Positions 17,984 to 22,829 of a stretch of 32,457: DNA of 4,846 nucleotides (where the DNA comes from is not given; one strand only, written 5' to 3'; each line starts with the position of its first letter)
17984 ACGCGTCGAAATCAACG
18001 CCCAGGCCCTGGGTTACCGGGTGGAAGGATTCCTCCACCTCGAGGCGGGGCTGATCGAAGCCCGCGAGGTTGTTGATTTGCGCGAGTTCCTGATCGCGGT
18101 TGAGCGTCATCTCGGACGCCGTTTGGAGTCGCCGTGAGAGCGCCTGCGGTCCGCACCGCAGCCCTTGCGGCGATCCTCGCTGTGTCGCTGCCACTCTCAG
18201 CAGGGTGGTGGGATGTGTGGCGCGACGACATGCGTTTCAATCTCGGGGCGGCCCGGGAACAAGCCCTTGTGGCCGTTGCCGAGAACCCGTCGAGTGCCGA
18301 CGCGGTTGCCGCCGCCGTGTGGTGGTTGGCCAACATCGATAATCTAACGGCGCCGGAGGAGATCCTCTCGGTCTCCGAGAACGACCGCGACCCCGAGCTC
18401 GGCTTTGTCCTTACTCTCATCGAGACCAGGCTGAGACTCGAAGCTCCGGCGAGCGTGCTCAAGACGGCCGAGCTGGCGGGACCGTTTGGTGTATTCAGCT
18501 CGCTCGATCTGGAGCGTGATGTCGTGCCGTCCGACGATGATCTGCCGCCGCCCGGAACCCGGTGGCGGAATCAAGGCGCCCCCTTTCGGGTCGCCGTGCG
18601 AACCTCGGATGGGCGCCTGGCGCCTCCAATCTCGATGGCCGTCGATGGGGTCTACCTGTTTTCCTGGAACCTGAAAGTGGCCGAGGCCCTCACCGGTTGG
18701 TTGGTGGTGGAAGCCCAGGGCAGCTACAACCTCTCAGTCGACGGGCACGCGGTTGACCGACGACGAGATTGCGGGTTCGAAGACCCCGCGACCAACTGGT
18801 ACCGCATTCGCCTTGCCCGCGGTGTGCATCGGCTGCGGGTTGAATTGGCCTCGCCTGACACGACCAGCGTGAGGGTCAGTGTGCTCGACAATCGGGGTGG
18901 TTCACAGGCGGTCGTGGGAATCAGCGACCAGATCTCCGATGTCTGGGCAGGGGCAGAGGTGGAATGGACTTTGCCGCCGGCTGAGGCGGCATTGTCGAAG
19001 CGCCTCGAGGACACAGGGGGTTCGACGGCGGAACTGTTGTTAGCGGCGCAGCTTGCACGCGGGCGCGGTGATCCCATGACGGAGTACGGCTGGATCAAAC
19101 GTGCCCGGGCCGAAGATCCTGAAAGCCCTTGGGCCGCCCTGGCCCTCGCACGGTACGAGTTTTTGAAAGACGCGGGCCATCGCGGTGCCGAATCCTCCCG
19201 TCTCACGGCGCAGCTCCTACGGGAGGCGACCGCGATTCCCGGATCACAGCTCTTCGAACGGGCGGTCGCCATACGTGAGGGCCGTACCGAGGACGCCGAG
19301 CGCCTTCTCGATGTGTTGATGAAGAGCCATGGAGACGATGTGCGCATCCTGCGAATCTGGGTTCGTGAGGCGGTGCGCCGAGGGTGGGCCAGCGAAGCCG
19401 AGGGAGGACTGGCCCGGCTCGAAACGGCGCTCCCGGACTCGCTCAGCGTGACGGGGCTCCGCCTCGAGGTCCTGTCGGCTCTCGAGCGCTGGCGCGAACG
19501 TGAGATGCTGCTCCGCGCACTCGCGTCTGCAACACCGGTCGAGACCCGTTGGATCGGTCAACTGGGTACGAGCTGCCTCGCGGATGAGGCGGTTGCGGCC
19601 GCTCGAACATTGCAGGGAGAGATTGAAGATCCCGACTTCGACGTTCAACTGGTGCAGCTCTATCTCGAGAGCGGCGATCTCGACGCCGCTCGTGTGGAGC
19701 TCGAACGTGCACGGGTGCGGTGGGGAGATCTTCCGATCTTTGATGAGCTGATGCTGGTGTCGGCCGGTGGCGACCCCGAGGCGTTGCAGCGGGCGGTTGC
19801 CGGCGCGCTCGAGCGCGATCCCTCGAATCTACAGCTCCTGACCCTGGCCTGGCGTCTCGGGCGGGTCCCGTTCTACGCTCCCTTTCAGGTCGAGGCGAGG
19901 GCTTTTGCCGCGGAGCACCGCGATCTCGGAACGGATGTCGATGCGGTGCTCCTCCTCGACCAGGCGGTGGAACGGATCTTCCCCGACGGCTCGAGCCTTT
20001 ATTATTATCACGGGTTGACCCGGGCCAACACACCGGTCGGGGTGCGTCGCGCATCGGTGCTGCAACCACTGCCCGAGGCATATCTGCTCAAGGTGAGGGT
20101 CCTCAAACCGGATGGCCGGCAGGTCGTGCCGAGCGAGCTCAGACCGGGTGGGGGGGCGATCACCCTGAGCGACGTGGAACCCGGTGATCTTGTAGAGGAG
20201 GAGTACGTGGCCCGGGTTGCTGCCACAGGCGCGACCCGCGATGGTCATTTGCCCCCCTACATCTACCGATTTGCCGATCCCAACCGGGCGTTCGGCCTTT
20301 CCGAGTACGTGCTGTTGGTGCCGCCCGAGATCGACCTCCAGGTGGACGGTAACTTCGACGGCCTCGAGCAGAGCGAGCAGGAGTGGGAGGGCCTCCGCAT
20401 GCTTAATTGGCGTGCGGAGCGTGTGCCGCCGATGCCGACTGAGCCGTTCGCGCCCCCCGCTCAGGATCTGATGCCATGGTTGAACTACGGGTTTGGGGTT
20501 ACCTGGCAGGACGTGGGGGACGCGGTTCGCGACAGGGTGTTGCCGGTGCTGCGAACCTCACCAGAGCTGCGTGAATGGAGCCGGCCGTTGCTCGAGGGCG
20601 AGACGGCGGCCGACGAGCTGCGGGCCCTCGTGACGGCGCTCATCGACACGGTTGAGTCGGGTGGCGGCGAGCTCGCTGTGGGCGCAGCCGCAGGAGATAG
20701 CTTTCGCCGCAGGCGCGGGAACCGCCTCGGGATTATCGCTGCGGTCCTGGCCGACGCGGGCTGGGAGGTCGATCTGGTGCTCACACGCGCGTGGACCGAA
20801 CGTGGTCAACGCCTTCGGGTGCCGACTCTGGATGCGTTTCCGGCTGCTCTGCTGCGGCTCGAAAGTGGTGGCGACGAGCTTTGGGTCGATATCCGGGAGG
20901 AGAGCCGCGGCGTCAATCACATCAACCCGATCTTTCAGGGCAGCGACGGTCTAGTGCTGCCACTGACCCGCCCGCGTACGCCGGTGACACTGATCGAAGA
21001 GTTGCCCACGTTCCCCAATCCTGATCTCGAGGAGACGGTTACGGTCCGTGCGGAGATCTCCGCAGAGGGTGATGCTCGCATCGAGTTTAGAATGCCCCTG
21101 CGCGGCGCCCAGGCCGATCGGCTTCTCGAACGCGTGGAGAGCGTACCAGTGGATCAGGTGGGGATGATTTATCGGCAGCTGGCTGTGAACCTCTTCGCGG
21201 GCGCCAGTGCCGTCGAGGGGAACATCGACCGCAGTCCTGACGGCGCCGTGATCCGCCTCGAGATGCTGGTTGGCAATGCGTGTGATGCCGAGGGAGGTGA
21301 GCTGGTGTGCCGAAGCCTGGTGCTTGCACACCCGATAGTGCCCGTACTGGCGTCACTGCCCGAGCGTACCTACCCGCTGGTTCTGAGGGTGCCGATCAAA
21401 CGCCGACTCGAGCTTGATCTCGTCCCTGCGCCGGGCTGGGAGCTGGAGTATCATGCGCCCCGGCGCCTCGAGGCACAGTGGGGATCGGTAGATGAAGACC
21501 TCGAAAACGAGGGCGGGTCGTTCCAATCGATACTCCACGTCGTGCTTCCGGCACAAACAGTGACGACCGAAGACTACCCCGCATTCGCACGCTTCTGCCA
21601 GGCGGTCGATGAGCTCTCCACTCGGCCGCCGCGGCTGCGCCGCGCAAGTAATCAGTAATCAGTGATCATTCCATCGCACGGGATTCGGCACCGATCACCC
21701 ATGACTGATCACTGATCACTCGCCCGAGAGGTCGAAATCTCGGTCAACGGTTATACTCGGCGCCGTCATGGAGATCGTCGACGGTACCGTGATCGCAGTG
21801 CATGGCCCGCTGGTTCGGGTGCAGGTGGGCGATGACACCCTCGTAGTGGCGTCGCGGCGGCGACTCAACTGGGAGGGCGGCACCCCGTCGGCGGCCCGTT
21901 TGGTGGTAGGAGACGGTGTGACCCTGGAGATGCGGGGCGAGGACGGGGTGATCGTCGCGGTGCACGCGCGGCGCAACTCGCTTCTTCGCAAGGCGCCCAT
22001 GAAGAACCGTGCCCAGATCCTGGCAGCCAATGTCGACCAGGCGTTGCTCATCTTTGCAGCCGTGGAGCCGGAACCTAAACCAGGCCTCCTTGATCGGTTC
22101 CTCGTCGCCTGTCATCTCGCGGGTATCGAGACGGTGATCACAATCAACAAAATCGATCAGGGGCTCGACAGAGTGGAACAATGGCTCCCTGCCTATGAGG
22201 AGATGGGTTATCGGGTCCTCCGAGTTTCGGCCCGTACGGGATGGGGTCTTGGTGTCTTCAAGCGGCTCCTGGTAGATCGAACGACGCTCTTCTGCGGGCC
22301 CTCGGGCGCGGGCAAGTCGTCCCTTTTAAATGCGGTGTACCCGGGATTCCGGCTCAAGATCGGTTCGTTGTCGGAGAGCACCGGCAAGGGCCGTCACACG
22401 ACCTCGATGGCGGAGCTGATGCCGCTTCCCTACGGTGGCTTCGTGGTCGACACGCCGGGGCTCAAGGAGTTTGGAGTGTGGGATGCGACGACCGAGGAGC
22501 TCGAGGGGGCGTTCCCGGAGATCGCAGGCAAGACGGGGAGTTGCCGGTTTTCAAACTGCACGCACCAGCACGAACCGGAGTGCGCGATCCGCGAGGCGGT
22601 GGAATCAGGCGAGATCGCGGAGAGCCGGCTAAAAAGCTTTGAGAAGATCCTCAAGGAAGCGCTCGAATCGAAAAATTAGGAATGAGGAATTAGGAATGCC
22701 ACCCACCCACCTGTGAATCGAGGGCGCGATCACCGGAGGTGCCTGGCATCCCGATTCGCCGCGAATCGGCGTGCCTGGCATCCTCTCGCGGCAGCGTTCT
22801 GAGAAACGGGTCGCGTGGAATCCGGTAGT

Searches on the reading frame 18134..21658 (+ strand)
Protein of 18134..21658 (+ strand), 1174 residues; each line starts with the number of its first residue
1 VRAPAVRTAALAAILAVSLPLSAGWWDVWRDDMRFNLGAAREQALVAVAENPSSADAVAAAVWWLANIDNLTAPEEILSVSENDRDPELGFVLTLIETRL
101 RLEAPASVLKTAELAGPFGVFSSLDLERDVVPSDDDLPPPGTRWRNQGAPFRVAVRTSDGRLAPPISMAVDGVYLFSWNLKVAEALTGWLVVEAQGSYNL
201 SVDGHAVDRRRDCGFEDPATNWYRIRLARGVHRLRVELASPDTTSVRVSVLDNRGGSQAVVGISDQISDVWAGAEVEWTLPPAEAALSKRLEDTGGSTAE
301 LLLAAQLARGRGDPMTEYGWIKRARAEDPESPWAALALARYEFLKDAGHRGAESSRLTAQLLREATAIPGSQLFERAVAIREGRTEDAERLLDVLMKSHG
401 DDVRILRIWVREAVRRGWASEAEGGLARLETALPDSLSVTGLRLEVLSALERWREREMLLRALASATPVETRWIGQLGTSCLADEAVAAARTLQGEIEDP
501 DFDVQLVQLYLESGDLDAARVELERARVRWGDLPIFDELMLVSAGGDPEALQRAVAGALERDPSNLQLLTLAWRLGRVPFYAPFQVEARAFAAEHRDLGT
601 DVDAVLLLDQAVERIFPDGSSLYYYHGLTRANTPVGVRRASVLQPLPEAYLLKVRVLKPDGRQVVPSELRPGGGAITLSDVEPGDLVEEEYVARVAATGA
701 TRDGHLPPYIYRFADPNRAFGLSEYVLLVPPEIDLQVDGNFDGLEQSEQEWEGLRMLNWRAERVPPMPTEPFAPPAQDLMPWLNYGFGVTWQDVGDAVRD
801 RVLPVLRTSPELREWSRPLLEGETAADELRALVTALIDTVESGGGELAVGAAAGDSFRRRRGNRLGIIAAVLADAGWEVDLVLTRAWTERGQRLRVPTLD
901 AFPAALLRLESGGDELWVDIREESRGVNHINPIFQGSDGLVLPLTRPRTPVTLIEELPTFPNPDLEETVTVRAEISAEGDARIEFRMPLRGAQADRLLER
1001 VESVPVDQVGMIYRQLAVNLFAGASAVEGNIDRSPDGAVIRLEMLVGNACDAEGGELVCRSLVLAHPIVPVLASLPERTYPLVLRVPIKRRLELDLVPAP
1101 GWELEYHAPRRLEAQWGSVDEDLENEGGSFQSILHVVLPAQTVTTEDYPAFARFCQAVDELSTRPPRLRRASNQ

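Call 3: search_protein_families(library=pfam, proteins=[window:18134-21658:+], max_evalue=0.01)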
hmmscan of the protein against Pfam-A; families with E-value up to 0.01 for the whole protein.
window:18134-21658:+ (1174 aa): 3 families
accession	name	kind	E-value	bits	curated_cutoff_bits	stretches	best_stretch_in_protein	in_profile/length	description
PF12969.12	DUF3857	-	0.00011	22.8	24.6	1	676-767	82-169/170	Domain of Unknown Function with PDB structure (DUF3857)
PF13428.12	TPR_14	-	0.0002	22.2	23.5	0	504-533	5-34/44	Tetratricopeptide repeat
PF14559.12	TPR_19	-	0.00067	20.4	25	0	484-526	8-51/68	Tetratricopeptide repeat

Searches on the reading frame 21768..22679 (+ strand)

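Call 3: search_protein_families(library=pfam, proteins=[window:21768-22679:+], max_evalue=0.01)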
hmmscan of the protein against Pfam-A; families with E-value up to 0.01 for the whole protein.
window:21768-22679:+ (303 aa): 4 families
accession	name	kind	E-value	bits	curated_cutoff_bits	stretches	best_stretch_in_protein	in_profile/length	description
PF03193.22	RsgA_GTPase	-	9.2e-52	175.8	30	1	65-238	1-174/174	RsgA GTPase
PF13555.12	AAA_29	-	0.00053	20.1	27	1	167-190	17-42/61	P-loop containing region of AAA domain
PF01926.29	MMR_HSR1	-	0.0017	18.9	21.9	1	174-237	3-57/113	50S ribosome-binding GTPase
PF13476.12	AAA_23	-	0.0039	18.3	27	0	172-190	21-39/201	AAA domain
